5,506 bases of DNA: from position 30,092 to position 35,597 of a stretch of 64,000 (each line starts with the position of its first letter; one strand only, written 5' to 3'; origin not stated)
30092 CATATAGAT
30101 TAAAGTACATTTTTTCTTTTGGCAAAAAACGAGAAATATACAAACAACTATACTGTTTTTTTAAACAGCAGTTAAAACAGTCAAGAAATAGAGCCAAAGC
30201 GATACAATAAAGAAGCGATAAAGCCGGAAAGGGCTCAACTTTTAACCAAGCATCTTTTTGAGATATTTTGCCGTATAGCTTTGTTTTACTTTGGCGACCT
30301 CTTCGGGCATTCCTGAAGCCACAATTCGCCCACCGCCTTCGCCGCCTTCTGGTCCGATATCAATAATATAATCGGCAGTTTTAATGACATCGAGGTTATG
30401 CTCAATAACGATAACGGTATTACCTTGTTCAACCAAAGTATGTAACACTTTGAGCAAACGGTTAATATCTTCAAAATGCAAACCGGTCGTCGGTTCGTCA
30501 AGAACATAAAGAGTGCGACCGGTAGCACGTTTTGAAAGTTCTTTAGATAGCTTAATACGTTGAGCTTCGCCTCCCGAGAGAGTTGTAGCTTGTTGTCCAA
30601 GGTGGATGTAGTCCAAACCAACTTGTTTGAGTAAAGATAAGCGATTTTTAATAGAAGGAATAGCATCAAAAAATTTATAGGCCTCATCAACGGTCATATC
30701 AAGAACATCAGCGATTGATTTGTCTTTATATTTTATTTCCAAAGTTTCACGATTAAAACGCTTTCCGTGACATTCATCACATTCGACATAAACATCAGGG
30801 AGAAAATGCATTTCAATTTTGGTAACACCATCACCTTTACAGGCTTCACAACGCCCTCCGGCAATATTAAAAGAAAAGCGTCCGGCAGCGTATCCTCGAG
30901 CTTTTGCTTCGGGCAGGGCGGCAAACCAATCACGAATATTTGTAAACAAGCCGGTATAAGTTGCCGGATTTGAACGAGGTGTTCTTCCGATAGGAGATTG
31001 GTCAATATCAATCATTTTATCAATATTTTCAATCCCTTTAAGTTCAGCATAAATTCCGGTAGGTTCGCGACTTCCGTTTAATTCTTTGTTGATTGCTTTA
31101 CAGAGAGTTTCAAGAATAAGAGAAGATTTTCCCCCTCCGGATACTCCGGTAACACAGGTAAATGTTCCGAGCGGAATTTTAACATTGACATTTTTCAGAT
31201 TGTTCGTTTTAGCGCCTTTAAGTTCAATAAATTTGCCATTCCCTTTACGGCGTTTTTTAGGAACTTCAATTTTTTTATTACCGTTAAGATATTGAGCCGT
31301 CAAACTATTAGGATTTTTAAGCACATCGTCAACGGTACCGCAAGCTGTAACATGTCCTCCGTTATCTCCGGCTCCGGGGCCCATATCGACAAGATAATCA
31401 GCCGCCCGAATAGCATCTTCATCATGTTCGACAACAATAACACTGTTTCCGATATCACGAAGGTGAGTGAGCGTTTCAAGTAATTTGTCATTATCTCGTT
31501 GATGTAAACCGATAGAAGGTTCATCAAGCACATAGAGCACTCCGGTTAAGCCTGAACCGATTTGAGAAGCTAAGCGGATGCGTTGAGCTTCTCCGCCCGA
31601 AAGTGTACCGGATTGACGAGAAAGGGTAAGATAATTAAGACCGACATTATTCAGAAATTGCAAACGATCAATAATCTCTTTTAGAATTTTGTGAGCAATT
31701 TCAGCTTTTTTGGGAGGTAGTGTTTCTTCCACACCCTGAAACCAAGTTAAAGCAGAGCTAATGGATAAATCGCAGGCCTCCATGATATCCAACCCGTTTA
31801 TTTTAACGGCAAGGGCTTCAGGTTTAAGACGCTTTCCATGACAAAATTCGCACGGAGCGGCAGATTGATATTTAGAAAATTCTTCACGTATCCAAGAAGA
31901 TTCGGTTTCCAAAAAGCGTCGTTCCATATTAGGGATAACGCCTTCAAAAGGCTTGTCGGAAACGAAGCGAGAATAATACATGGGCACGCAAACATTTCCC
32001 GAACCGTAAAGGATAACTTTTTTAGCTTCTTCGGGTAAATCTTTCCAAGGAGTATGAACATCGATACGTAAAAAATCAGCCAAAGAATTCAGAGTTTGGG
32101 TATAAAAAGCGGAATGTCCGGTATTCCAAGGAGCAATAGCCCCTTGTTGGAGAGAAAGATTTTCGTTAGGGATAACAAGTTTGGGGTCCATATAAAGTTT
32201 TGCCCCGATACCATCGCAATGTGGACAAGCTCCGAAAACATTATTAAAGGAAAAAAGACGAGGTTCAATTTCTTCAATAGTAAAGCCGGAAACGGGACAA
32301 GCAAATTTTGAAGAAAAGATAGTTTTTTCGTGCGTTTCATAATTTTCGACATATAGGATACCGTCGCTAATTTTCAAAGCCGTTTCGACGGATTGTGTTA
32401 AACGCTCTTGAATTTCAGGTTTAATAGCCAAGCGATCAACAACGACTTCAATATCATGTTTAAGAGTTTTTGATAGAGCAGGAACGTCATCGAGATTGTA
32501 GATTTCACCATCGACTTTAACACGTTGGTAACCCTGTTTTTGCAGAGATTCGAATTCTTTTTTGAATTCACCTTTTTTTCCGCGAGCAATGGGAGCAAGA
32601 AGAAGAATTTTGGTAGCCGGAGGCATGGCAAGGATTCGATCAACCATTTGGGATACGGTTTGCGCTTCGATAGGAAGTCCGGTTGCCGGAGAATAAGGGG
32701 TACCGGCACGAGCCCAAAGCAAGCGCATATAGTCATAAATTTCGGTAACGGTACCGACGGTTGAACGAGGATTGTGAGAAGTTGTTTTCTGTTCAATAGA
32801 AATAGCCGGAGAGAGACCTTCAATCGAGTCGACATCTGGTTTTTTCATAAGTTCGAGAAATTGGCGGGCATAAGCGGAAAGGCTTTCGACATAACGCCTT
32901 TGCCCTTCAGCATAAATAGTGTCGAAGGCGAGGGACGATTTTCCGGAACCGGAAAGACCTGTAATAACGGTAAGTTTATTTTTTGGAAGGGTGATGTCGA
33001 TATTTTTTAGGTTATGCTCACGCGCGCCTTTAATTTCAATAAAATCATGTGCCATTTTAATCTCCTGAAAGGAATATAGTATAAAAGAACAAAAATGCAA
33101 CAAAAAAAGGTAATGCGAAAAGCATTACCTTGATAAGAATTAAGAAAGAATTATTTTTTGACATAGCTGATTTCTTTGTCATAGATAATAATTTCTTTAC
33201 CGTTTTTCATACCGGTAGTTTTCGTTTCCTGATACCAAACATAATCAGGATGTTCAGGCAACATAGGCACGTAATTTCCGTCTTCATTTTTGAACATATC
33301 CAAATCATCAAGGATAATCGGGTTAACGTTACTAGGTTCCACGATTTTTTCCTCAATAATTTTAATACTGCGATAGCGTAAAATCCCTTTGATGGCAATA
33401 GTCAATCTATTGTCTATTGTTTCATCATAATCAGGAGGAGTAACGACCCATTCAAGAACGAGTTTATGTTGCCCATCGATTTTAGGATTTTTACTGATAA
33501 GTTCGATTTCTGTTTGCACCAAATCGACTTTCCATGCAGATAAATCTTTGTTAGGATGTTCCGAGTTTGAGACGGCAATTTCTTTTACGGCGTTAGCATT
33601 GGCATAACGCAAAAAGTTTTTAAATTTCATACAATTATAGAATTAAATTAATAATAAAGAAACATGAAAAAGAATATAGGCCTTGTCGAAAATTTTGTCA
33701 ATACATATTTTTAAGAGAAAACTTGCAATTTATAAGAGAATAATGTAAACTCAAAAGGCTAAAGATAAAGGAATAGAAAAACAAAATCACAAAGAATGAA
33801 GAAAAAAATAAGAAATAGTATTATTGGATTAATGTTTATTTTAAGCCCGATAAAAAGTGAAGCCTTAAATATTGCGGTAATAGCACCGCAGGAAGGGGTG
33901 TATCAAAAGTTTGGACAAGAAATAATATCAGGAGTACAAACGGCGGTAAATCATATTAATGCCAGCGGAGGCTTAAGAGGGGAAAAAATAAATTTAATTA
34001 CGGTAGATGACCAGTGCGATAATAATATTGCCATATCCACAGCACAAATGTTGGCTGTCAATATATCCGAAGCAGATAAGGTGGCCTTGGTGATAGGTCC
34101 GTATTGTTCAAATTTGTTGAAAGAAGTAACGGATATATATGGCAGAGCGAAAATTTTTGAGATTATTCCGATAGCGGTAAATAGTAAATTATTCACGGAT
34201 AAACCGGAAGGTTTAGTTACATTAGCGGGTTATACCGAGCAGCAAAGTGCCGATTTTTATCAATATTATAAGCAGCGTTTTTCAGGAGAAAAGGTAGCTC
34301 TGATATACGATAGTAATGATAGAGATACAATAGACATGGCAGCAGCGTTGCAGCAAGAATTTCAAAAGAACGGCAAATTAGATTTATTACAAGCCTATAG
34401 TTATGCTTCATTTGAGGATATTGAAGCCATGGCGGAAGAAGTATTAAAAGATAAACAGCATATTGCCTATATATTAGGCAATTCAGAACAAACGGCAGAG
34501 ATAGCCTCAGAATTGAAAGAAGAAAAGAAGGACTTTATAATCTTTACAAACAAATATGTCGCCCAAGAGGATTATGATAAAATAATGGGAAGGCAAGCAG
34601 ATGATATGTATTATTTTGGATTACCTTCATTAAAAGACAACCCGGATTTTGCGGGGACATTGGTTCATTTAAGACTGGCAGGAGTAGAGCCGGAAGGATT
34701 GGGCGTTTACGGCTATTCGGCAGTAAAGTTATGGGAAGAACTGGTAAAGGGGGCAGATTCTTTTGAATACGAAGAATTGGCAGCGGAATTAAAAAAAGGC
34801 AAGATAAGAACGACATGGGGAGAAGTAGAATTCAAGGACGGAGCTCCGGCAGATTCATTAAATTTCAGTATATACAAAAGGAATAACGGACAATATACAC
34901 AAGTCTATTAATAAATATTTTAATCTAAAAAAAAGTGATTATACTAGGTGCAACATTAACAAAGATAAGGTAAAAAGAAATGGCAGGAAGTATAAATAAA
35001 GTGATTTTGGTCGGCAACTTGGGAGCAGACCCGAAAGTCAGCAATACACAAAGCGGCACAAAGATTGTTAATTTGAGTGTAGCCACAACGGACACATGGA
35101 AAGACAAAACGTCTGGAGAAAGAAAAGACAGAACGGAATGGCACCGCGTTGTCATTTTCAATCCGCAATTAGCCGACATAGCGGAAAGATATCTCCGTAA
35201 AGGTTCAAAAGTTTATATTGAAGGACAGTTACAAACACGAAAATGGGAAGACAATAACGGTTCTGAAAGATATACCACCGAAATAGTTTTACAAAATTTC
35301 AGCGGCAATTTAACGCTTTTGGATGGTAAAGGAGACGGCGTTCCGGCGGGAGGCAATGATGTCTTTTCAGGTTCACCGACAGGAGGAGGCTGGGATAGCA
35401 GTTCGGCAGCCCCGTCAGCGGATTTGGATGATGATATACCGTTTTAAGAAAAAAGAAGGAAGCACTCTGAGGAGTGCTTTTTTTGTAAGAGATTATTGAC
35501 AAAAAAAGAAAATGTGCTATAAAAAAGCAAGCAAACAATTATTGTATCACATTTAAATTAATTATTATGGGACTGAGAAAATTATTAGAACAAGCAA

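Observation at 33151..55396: Dispersed family of self-contained promoter/leader/ORF/terminator cassettes lacking Shine-Dalgarno sites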

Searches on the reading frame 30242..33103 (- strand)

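Call 21: search_protein_families(library=pfam, proteins=[window:30242-33103:-], max_evalue=0.001)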
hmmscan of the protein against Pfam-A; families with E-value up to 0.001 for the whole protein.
window:30242-33103:- (953 aa): 12 families
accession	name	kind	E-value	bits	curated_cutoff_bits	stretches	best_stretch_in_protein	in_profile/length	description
PF17760.6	UvrA_inter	-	7.3e-41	138.9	23.3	1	148-255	1-108/109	UvrA interaction domain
PF17755.6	UvrA_DNA-bind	-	1.2e-36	125.8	23.2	1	306-411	1-110/110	UvrA DNA-binding domain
PF00005.33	ABC_tran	-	3.6e-19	70.1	25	1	818-873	85-137/137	ABC transporter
PF02463.25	SMC_N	-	6.7e-12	45.7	40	0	791-916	135-211/220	RecF/RecN/SMC N terminal domain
PF20703.3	nSTAND1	-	7.2e-07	29.6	27.1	0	28-100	19-87/379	Novel STAND NTPase 1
PF13191.12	AAA_16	-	5.3e-06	27.5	32.6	0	44-86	26-73/167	AAA ATPase domain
PF13555.12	AAA_29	-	7.8e-06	26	27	0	36-58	16-38/61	P-loop containing region of AAA domain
PF13304.12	AAA_21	-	1.1e-05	26.1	27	0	848-899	244-295/304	AAA domain, putative AbiEii toxin, Type IV TA system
PF03193.22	RsgA_GTPase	-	1.9e-05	25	30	0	20-59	85-123/174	RsgA GTPase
PF00684.25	DnaJ_CXXCXGXG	-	3e-05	24.6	32.7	0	751-781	17-50/65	DnaJ central domain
PF13481.12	AAA_25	-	0.00014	22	27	0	23-62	14-53/195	AAA domain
PF13476.12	AAA_23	-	0.00017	22.7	27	0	22-58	2-35/201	AAA domain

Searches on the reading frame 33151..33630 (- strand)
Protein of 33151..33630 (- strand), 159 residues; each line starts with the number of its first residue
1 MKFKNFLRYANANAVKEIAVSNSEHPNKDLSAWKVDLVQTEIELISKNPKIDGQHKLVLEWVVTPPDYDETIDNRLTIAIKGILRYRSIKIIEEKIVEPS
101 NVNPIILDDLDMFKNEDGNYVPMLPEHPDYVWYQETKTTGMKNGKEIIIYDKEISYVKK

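Call 4: search_protein_families(library=pfam, proteins=[window:33151-33630:-], max_evalue=0.01)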
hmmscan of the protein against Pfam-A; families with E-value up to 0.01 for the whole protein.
window:33151-33630:- (159 aa): 0 families

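Call 5: search_protein_families(library=ncbifam, proteins=[window:33151-33630:-], max_evalue=0.01)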
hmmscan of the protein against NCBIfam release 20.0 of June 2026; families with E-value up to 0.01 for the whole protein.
window:33151-33630:- (159 aa): 0 families

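Call 19: search_protein_families(library=phrogs, proteins=[window:33151-33630:-], max_evalue=0.01)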
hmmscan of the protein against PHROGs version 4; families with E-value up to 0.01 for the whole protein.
window:33151-33630:- (159 aa): 0 families

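Call 20: search_protein_families(library=padloc, proteins=[window:33151-33630:-], max_evalue=0.01)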
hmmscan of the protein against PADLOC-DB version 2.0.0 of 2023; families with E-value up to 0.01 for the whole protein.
window:33151-33630:- (159 aa): 0 families

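Call 37: search_protein_families(library=pfam, proteins=[window:33151-33630:-], max_evalue=10)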
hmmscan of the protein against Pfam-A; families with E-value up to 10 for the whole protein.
window:33151-33630:- (159 aa): 0 families

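Call 87: find_homologous_proteins(query=window:33151-33630:-, max_evalue=0.001)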
Query window:33151-33630:- (159 aa): 7 proteins with E <= 0.001 among 40 candidates.
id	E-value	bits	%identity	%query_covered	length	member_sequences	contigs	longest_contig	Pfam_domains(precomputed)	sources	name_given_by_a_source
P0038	1.4e-98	345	99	100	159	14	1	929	-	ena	-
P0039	3.8e-66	240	69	99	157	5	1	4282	-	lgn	-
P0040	1.0e-65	238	68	99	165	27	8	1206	-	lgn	-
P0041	3.5e-64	233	65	99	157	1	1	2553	-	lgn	-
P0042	7.3e-63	229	62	99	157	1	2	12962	-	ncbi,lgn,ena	-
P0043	8.0e-47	177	57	89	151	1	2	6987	-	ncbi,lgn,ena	-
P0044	1.9e-28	117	75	45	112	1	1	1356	-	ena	-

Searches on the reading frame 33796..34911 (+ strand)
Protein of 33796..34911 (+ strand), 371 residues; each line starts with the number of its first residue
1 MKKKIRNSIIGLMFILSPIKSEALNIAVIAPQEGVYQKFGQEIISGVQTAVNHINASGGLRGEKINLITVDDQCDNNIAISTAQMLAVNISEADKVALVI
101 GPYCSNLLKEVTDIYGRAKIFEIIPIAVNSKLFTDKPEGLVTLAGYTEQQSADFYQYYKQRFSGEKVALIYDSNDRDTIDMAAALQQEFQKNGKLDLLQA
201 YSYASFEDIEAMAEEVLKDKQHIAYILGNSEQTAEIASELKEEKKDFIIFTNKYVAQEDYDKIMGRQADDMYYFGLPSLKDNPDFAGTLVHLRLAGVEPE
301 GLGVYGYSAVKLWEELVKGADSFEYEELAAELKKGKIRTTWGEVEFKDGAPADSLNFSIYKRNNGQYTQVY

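Call 21: search_protein_families(library=pfam, proteins=[window:33796-34911:+], max_evalue=0.001)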
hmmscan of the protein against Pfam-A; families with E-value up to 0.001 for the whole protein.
window:33796-34911:+ (371 aa): 3 families
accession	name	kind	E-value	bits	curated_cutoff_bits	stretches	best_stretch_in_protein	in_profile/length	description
PF13458.12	Peripla_BP_6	-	2.8e-26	93.5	31.7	1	25-348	3-326/343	Periplasmic binding protein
PF01094.35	ANF_receptor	-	8.1e-12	45.3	25.4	1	47-241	6-198/353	Receptor family ligand binding region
PF13433.12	Peripla_BP_5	-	5.6e-11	42.6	27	1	25-358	2-332/363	Periplasmic binding protein domain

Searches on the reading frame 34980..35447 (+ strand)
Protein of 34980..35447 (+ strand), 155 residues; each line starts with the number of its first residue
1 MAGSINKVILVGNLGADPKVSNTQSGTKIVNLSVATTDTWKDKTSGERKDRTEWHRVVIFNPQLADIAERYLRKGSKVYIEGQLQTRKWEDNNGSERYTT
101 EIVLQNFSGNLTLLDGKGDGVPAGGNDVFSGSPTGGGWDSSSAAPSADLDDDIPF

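Call 21: search_protein_families(library=pfam, proteins=[window:34980-35447:+], max_evalue=0.001)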
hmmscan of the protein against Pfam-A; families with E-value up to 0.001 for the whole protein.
window:34980-35447:+ (155 aa): 1 family
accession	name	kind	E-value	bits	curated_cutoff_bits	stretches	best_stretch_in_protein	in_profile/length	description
PF00436.31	SSB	-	4.9e-37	126.6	26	1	5-107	1-101/104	Single-strand binding protein family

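Call 26: find_encoding_contigs(protein=window:34980-35447:+, flank=10000, max_places=10)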
Protein window:34980-35447:+ (155 aa): 23 contigs read that carry it; 8 places shown.
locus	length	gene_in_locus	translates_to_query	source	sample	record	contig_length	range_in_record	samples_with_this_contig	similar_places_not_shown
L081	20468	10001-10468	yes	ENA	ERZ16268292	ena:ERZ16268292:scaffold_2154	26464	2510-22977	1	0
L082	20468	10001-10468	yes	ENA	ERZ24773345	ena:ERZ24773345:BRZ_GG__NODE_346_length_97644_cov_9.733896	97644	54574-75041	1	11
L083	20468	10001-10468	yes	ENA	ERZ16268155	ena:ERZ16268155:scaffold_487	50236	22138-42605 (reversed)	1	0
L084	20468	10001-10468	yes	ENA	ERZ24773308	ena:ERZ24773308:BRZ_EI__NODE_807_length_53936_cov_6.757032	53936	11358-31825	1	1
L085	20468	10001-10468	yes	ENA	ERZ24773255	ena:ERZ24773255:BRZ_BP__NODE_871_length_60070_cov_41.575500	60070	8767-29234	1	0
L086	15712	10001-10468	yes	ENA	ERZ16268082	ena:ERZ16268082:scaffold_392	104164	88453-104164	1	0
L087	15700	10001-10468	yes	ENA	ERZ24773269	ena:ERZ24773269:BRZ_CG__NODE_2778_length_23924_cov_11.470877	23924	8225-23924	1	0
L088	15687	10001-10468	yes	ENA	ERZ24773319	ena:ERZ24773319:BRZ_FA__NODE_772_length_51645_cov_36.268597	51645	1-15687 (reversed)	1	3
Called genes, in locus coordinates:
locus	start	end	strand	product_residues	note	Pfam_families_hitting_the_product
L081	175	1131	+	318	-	PF01073:3Beta_HSD, PF01370:Epimerase, PF02719:Polysacc_synt_2, PF04321:RmlD_sub_bind, PF07993:NAD_binding_4, PF13460:NAD_binding_10 (weak), PF16363:GDP_Man_Dehyd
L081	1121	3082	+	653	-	PF14393:DUF4422, PF01501:Glyco_transf_8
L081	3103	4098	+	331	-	PF01370:Epimerase, PF02719:Polysacc_synt_2, PF04321:RmlD_sub_bind, PF13460:NAD_binding_10 (weak), PF16363:GDP_Man_Dehyd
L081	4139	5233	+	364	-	-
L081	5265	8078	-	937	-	PF00005:ABC_tran (faint), PF02463:SMC_N (faint), PF03193:RsgA_GTPase (faint), PF13304:AAA_21 (faint), PF13555:AAA_29 (faint), PF20703:nSTAND1 (faint), PF17760:UvrA_inter, PF17755:UvrA_DNA-bind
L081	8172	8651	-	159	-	-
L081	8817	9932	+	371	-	PF13433:Peripla_BP_5, PF13458:Peripla_BP_6, PF01094:ANF_receptor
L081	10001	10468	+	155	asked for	PF00436:SSB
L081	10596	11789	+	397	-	-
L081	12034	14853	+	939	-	PF00521:DNA_topoisoIV, PF03989:DNA_gyraseA_C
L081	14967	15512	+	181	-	-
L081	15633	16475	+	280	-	-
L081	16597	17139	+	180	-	PF00300:His_Phos_1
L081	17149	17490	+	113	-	PF01187:MIF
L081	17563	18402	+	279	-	-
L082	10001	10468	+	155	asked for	PF00436:SSB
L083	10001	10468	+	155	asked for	PF00436:SSB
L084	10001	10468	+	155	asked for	PF00436:SSB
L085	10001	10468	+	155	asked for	PF00436:SSB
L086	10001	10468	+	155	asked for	PF00436:SSB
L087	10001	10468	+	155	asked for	PF00436:SSB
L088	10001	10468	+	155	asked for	PF00436:SSB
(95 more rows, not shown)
